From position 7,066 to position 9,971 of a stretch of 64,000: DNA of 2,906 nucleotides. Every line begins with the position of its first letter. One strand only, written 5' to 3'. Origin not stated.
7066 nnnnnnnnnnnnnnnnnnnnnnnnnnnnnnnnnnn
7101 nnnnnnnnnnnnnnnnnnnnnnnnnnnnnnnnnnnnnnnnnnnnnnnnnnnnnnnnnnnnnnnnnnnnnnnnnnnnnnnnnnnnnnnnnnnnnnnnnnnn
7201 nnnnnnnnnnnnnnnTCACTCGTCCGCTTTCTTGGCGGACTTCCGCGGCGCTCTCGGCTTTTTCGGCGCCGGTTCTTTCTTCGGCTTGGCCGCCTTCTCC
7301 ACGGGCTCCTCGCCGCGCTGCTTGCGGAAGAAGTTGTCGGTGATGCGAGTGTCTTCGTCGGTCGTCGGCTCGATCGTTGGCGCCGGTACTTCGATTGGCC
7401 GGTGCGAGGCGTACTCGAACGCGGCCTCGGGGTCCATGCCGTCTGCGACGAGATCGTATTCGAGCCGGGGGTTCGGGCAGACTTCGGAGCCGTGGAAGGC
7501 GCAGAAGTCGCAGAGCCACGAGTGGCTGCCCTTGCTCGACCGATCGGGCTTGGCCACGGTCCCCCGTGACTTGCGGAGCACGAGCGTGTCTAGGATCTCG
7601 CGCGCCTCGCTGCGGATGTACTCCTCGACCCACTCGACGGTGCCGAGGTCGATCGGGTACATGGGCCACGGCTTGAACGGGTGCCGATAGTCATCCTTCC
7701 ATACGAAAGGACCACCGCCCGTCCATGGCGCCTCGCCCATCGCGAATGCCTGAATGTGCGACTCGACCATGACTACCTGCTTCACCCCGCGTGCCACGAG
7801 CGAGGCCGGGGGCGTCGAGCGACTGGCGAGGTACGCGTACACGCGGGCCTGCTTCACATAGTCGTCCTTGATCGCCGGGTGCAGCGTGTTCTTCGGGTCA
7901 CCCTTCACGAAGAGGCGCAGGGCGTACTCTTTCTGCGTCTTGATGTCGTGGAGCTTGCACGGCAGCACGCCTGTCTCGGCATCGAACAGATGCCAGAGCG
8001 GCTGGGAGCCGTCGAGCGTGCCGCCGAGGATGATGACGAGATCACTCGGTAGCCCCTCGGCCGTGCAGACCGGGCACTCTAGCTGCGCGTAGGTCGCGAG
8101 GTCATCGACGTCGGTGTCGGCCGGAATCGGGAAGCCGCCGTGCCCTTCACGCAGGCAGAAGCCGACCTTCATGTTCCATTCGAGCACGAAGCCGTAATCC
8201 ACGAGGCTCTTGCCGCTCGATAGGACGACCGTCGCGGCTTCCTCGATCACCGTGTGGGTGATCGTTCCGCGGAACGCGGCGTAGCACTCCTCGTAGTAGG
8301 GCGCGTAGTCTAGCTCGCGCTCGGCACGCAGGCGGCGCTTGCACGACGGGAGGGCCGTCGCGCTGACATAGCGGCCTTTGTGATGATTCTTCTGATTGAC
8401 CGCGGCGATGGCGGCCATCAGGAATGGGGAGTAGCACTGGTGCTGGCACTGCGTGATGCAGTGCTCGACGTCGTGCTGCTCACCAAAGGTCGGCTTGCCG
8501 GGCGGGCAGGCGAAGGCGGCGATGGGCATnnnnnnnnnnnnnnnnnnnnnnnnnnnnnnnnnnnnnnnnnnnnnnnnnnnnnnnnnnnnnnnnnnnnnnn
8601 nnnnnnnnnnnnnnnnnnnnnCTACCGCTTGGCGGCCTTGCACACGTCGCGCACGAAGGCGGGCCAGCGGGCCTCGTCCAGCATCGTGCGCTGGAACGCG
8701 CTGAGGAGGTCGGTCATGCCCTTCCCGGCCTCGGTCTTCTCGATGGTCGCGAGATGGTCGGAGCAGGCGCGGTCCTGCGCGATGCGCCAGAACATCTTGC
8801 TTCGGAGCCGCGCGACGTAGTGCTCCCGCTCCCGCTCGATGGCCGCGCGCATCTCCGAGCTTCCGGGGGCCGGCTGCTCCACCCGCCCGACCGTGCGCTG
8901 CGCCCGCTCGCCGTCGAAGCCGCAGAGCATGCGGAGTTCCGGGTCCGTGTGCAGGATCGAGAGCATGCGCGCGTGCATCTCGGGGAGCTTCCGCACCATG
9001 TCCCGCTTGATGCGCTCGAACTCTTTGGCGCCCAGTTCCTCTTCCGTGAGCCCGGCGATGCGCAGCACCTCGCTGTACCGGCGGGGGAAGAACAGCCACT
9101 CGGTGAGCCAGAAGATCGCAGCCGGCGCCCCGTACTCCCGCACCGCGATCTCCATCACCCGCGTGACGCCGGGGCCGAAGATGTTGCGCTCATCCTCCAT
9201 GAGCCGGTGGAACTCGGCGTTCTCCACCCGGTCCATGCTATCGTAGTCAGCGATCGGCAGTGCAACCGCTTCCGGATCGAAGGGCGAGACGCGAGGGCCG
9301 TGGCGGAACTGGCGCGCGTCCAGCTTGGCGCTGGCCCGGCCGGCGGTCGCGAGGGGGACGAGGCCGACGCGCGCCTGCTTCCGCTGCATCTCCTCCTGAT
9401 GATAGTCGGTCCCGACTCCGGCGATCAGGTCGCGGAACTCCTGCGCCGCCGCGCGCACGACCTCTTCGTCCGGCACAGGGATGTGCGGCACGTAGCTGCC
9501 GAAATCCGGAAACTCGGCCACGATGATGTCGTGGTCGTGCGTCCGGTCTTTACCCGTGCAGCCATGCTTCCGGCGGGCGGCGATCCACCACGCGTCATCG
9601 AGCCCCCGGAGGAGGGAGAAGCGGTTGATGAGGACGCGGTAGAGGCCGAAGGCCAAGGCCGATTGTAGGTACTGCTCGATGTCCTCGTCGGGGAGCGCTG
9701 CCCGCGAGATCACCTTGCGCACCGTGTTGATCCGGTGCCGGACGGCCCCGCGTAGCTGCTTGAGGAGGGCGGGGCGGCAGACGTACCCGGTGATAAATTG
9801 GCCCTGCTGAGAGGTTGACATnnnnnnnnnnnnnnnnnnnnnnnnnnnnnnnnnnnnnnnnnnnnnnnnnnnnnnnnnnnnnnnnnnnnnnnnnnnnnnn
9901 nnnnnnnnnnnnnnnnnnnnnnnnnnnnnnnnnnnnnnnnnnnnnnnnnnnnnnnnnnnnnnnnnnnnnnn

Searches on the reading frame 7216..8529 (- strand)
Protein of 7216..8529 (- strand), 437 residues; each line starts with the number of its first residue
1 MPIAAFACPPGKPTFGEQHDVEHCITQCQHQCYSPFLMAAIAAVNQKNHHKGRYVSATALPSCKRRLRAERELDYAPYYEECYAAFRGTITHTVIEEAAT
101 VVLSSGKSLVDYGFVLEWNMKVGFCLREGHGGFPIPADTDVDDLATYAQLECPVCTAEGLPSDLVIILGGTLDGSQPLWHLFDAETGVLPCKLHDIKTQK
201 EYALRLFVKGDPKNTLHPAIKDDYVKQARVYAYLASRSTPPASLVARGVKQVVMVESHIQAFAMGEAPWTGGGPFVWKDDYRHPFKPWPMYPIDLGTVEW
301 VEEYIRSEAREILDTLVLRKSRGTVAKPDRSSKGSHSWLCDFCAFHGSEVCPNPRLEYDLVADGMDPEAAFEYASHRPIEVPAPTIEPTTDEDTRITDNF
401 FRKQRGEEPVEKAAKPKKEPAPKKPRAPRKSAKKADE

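Call 9: search_protein_families(library=pfam, proteins=[window:7216-8529:-], max_evalue=0.01)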
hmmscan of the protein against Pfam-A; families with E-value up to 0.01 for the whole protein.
window:7216-8529:- (437 aa): 0 families

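Call 19: search_protein_families(library=phrogs, proteins=[window:7216-8529:-], max_evalue=0.001)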
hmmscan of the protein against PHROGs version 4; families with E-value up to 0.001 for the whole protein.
window:7216-8529:- (437 aa): 0 families

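Call 72: search_dna_similar(query=window:7216-8529:-, collection=phages, mode=protein, max_rows=12)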
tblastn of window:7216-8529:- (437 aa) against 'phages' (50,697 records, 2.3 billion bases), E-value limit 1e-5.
No match.

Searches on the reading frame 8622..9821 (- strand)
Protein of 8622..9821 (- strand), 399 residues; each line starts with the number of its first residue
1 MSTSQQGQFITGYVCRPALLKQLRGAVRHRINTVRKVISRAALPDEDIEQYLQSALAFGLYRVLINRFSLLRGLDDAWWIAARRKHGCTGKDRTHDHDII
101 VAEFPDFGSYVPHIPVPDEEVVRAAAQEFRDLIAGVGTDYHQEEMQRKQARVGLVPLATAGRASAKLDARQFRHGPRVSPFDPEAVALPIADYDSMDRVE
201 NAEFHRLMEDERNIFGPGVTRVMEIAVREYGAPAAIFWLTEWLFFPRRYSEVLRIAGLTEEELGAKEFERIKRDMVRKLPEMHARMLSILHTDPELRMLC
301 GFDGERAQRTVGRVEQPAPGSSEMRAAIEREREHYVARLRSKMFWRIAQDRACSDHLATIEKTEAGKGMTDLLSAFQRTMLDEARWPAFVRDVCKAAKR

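Call 9: search_protein_families(library=pfam, proteins=[window:8622-9821:-], max_evalue=0.01)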
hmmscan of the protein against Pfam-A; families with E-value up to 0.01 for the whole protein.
window:8622-9821:- (399 aa): 0 families

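Call 19: search_protein_families(library=phrogs, proteins=[window:8622-9821:-], max_evalue=0.001)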
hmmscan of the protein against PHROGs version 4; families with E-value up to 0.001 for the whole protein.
window:8622-9821:- (399 aa): 0 families

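Call 24: find_homologous_proteins(query=window:8622-9821:-)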
Query window:8622-9821:- (399 aa): 6 proteins with E <= 0.001 among 8000 candidates.
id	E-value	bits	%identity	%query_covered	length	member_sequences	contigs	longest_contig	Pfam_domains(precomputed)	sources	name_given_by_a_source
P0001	1.5e-267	905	100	100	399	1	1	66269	-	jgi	jgi:hypothetical protein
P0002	4.3e-73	265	38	100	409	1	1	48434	-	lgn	-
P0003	2.0e-70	256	41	94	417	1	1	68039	-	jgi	jgi:hypothetical protein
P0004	5.4e-65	238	37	98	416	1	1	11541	-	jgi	jgi:hypothetical protein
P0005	3.0e-62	229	40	85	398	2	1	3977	-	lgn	-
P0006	8.4e-61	224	42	73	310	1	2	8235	-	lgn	-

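Call 25: find_encoding_contigs(protein=P0001, flank=10000, max_places=3)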
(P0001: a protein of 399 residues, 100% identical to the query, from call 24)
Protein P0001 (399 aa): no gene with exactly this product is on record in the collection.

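Call 26: find_encoding_contigs(protein=P0003, flank=10000, max_places=3)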
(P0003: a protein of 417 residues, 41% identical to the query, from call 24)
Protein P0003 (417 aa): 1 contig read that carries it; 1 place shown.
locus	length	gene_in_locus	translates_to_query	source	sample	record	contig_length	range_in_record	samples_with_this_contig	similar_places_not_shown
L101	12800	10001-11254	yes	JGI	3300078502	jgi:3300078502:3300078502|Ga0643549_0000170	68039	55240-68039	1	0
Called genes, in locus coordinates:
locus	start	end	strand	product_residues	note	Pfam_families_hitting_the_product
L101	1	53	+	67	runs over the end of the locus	-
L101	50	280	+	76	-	-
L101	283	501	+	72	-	-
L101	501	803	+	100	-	-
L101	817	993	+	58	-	-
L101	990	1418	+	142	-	PF27659:CHP02642 (weak)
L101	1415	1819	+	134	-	-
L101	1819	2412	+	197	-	-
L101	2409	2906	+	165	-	-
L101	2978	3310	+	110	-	-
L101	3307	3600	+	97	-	-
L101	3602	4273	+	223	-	-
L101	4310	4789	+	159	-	PF04404:ERF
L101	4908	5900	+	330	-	PF00589:Phage_integrase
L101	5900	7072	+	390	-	PF05496:RuvB_N (weak), PF00004:AAA, PF13401:AAA_22 (faint)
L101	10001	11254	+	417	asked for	-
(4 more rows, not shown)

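Call 27: find_encoding_contigs(protein=P0002, flank=10000, max_places=3)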
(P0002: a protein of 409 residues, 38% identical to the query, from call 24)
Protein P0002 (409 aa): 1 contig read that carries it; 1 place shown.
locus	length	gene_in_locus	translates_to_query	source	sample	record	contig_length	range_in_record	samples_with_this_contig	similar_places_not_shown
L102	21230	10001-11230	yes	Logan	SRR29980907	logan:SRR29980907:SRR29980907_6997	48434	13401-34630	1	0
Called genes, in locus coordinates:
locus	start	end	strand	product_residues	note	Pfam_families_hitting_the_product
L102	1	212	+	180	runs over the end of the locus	-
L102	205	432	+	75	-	-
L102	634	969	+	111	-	-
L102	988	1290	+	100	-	-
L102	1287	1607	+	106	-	-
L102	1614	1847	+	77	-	-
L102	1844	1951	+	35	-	-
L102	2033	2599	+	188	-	PF27148:Slr1353_N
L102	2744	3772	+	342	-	PF00589:Phage_integrase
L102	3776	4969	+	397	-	PF05496:RuvB_N (weak), PF00004:AAA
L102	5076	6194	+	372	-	-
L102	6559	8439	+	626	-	PF00239:Resolvase, PF07508:Recombinase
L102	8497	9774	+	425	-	-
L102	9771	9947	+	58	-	-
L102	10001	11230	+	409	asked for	-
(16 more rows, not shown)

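Call 33: find_related_loci(query=A1, collection=genome_contigs, flank=10000)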
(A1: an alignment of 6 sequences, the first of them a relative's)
Query A1 (399 aa) in genome_contigs; peptide patterns used: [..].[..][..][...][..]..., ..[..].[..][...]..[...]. (x = any residue, [..] = any of these).
87 stretches matched a pattern, but none encodes a relative of the query by tblastn (E <= 1e-3).

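Call 34: find_related_loci(query=A1, collection=viral_contigs, flank=10000)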
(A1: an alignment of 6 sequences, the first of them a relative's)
Query A1 (399 aa) in viral_contigs; peptide patterns used: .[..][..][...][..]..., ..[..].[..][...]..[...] (x = any residue, [..] = any of these).
44 stretches matched a pattern, but none encodes a relative of the query by tblastn (E <= 1e-3).

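Call 35: find_related_loci(query=A1, collection=metagenome_contigs, flank=10000)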
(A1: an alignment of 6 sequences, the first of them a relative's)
Query A1 (399 aa) in metagenome_contigs; peptide patterns used: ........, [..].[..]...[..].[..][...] (x = any residue, [..] = any of these).
213 stretches matched a pattern, but none encodes a relative of the query by tblastn (E <= 1e-3).

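Call 36: find_encoding_contigs(protein=P0004, flank=10000, max_places=3)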
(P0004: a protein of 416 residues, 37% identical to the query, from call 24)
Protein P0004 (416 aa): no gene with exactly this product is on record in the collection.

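Call 37: find_encoding_contigs(protein=P0006, flank=10000, max_places=3)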
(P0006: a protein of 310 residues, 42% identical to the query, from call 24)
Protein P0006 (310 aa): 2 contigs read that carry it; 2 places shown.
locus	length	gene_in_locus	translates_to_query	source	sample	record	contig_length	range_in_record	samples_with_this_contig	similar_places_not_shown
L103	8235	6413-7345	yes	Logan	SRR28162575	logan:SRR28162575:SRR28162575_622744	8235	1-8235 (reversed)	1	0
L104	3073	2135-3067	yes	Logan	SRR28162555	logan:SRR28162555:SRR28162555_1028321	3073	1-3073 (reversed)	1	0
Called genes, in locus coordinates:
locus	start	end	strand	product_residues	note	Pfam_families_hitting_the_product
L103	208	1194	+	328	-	PF00589:Phage_integrase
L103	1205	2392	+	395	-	PF05496:RuvB_N, PF13173:AAA_14 (faint), PF00004:AAA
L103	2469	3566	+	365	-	-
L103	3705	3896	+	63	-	-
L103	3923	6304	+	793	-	PF07508:Recombinase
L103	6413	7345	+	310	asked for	-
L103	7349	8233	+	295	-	?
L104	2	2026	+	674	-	?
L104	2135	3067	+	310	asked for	-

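Call 63: predict_structure(alignment_id=A1)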
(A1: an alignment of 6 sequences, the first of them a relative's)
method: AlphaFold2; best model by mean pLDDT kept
length: 399 residues; sequences in the alignment: 6
mean_pLDDT: 67.2   pTM: 0.37
mean pLDDT of the five models: 67.2, 63.3, 63.2, 61.9, 61.3
residues with pLDDT >= 90: 20; 70-90: 194; 50-70: 93; < 50: 92
segments of 3 or more residues with pLDDT < 50: 1-3, 152-214, 245-247, 301-320
pLDDT, mean of each block of 10 residues (from residue 1): 64 86 90 78 80 88 89 88 81 77 85 83 89 70 62 38 29 34 39 44 46 55 76 67 52 54 69 68 74 67 39 36 58 71 83 82 64 76 80 79
secondary structure, 60 per line:
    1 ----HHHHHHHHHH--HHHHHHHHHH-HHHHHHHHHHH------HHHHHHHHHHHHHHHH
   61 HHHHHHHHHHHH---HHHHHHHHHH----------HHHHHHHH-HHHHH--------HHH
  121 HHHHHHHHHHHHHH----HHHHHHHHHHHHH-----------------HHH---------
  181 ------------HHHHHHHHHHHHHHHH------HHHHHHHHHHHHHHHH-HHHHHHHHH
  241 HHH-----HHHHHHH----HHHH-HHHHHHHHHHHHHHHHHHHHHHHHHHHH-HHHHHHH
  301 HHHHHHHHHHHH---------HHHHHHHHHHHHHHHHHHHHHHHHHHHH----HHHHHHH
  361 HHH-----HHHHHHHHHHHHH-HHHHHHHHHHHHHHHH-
elements in order: H5-14 H17-26 H28-38 H45-72 H76-85 H96-103 H105-109 H118-134 H139-151 H193-208 H215-230 H232-243 H249-255 H260-263 H265-292 H294-312 H322-349 H354-363 H369-381 H383-398

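Call 82: search_protein_families(library=pfam, alignment_id=A1, max_evalue=10)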
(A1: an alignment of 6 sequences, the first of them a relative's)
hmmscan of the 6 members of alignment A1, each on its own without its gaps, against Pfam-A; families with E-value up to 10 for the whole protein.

A. member 1, P0001 (399 aa): 0 families

B. families by the number of members that match (of 6 scanned): 0 families

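Call 83: search_solved_structures(query=A1, max_evalue=10, show_alignments=2)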
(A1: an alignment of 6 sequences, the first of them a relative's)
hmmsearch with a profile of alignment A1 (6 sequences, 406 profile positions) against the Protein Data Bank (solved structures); distinct sequences matched with E-value up to 10: 1.
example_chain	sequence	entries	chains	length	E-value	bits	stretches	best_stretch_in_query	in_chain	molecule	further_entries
8eoz_B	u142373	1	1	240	0.7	12.2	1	229-282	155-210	C3HR3_4r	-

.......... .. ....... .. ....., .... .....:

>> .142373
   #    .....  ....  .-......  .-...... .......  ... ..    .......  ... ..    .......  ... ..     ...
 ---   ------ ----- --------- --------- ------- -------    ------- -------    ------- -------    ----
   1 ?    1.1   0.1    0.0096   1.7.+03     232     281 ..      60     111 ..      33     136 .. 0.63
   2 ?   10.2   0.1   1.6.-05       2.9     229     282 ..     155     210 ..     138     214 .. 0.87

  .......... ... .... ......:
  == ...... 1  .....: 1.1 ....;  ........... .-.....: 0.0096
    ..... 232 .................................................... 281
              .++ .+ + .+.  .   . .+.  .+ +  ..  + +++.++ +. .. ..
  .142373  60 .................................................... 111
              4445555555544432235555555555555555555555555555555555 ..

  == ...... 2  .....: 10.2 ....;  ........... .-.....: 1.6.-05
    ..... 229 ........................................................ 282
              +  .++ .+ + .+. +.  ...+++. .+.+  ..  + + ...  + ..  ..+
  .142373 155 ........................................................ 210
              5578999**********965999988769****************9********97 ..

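Call 87: fold_search(model_id=the predicted structure, library=pdb)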
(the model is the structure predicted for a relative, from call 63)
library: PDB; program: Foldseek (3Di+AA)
matches with E <= 10: 14; with E <= 0.001: 0
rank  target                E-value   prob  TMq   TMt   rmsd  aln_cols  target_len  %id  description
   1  7eg8_R                1.9e+00  0.08  0.11  0.14  17.5       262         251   12  TFIID-based core PIC on PUMA promoter (released 2021-05-05)
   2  5iy6_M                2.4e+00  0.07  0.11  0.13  17.5       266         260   12  Human holo-PIC in the closed state (released 2016-05-18)
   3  7edx_R                2.8e+00  0.07  0.11  0.14  17.5       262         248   12  p53-bound TFIID-based core PIC on HDM2 promoter (released 2021-05-05)
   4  8wak_R                4.0e+00  0.07  0.11  0.15  17.9       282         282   12  Structure of transcribing complex 2 (TC2), the initially transcribing complex with Pol II positioned 2nt downstream of (released 2023-12-06)
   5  7egb_R                4.7e+00  0.04  0.10  0.13  17.7       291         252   13  TFIID-based holo PIC on SCP promoter (released 2021-05-05)
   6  5iy7_M                6.9e+00  0.03  0.10  0.11  17.8       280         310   12  Human holo-PIC in the open state (released 2016-05-18)
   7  6v3z_A                7.9e+00  0.08  0.10  0.18  14.2       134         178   13  Structure of Salmonella enteritidis Sen1395 (released 2020-01-29)
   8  5z9i                  8.2e+00  0.03  0.09  0.09  16.9       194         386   14  Identification of the functions of unusual cytochrome p450-like monooxygenases involved in microbial secondary metablism (released 2019-02-06)
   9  5lm1_A                8.2e+00  0.02  0.11  0.12  32.6       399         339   13  Crystal Structure of HD-PTP phosphatase in complex with UBAP1 (released 2016-11-30)
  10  6pfj_A                8.9e+00  0.04  0.12  0.20  17.6       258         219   15  Structure of S. venezuelae RsiG-WhiG-(ci-di-GMP) complex, P64 crystal form (released 2019-11-13)
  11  3whc_A                8.9e+00  0.04  0.11  0.18  19.9       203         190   12  Crystal structure of a transcriptional regulator FadR from Bacillus subtilis in complex with stearoyl-CoA (released 2014-03-19)
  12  6ixe                  8.9e+00  0.02  0.08  0.14  28.2       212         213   17  Crystal structure of SeMet apo SH3BP5 (I41) (released 2019-03-20)
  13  6zbj_A                8.9e+00  0.01  0.10  0.08  24.3       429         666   11  Plasmodium falciparum merozoite surface protein 1 dimer, conformation 1 (released 2021-05-19)
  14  5xg2                  9.3e+00  0.06  0.11  0.16  23.1       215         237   17  Crystal structure of a coiled-coil segment (residues 345-468 and 694-814) of Pyrococcus yayanosii Smc (released 2017-06-07)

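Call 103: search_protein_representatives(alignment_id=A1)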
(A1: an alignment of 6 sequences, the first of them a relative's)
Query: 6 sequences, 406 profile positions. Proteins with E-value up to 0.001 (for the whole library): 61; up to 1e-10: 51; up to 1e-30: 30. The best 61 are listed.
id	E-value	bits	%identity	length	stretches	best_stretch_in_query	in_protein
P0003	1.6e-180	617.1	-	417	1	2-405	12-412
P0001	8.2e-174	595.0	-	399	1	12-399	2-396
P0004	1.5e-173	594.1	-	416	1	1-403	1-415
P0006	3.5e-147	507.3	-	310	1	5-314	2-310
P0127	1.3e-137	475.8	-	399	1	9-399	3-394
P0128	3.3e-130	451.4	-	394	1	12-401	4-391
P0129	3.4e-123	428.3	-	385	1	39-402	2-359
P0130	3.3e-118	411.9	-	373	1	14-397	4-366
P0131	1.7e-113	396.4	-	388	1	12-399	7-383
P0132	4.1e-106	372.0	-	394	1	22-400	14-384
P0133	8.8e-103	361.1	-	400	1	21-398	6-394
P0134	2.5e-99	349.7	-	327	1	18-350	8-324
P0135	7.4e-95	335.0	-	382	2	7-151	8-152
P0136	3.8e-89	316.2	-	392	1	15-400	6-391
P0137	3.2e-87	309.8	-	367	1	24-400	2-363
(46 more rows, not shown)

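Call 105: search_protein_families(library=pfam, alignment_id=A4, max_evalue=1)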
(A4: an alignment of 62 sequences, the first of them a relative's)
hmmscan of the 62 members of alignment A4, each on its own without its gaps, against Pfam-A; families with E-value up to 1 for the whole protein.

A. member 1, P0001 (399 aa): 0 families

B. families by the number of members that match (of 62 scanned): 23 families
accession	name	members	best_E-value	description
PF06578.17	YscK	1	0.0039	YOP proteins translocation protein K (YscK)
PF22255.2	Gp44-like_2nd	1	0.022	Baseplate hub protein gp44-like, second domain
PF15599.11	Imm63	1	0.042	Immunity protein 63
PF04837.17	MbeB_N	1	0.055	MbeB-like, N-term conserved region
PF24074.1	DUF7366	1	0.057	Domain of unknown function (DUF7366)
PF11358.13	DUF3158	1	0.057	Protein of unknown function (DUF3158)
PF23639.1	DUF7146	1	0.057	Domain of unknown function (DUF7146)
PF03241.18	HpaB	1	0.059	4-hydroxyphenylacetate 3-hydroxylase C terminal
PF05621.17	TniB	1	0.065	Bacterial TniB protein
PF12608.13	T4bSS_IcmS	1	0.11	Type IVb secretion, IcmS, effector-recruitment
PF13755.11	Sensor_TM1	1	0.11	Sensor N-terminal transmembrane domain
PF06159.19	TRAPPC13_N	1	0.12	Trafficking protein particle complex subunit 13, N-terminal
PF22736.1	NNH5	1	0.12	NACHT N-terminal Helical domain 5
PF14021.12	TNT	1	0.13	Tuberculosis necrotizing toxin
PF13596.12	PAS_10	1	0.13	PAS domain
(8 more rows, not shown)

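Call 106: search_solved_structures(query=A4, max_evalue=10, show_alignments=3)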
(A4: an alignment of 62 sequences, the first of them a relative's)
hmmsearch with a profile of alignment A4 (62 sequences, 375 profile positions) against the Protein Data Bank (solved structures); distinct sequences matched with E-value up to 10: 1.
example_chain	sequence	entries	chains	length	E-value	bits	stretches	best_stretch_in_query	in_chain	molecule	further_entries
6xyw_Bu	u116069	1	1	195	0.41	13.1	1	263-329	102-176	Uncharacterized protein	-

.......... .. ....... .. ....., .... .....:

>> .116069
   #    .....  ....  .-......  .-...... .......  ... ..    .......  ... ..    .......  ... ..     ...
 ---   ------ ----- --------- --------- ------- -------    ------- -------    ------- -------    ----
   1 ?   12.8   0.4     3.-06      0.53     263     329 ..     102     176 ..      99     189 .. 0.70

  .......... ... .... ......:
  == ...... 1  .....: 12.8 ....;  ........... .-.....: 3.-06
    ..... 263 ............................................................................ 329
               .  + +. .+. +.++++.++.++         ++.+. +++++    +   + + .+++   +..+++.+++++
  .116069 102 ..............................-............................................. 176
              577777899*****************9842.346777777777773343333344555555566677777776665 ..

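Call 108: find_encoding_contigs(protein=P0127, flank=10000, max_places=2)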
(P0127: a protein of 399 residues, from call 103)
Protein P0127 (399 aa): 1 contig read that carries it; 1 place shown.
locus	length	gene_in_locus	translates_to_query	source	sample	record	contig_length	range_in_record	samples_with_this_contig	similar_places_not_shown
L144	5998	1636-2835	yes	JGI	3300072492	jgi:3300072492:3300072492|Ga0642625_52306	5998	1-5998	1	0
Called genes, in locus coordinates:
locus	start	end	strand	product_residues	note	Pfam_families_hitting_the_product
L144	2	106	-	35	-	?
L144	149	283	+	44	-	-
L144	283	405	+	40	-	-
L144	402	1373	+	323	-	-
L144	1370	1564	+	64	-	-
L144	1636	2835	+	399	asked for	-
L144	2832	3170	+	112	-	-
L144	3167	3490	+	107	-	-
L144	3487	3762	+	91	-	-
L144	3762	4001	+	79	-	-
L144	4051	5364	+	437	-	-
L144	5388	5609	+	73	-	-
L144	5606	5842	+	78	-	-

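Call 109: find_encoding_contigs(protein=P0133, flank=10000, max_places=2)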
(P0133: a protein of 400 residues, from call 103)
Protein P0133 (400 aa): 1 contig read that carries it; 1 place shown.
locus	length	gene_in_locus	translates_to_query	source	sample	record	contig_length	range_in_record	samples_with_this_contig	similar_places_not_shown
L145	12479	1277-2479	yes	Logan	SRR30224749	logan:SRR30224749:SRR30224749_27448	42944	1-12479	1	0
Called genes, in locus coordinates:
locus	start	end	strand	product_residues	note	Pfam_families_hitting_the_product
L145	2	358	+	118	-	?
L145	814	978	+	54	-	-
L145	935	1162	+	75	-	-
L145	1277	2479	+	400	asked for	-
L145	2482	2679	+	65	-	-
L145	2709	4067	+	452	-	-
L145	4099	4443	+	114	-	-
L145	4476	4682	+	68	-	-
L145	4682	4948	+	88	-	-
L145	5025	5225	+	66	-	-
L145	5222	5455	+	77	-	-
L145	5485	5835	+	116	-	-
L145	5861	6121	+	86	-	-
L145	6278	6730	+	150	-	-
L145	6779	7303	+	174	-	-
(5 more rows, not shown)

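Call 112: search_dna_similar(query=window:8622-9821:-, collection=phages, mode=protein, max_evalue=0.001, max_rows=15)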
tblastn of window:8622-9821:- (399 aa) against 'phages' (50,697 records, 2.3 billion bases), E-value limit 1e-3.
No match.

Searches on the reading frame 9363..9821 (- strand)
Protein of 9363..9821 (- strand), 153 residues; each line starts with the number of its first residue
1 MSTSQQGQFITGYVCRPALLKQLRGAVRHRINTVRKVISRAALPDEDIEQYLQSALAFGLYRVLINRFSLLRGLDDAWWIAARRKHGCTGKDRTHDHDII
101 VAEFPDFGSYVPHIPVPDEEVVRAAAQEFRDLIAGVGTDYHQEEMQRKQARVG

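Call 94: predict_structure(alignment_id=A3)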
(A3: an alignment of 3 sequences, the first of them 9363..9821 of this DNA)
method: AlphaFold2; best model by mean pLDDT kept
length: 153 residues; sequences in the alignment: 3
mean_pLDDT: 89.9   pTM: 0.80
mean pLDDT of the five models: 89.9, 89.1, 88.1, 83.8, 81.5
residues with pLDDT >= 90: 101; 70-90: 49; 50-70: 1; < 50: 2
segments of 3 or more residues with pLDDT < 50: none
pLDDT, mean of each block of 10 residues (from residue 1): 75 90 96 92 90 94 94 94 88 85 92 89 94 88 90 81
secondary structure, 60 per line:
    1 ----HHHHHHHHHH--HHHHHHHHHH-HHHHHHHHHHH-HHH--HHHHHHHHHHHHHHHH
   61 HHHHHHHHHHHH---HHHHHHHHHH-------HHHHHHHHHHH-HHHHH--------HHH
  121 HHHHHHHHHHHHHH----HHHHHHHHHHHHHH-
elements in order: H5-14 H17-26 H28-38 H45-72 H76-85 H93-103 H105-109 H118-134 H139-152
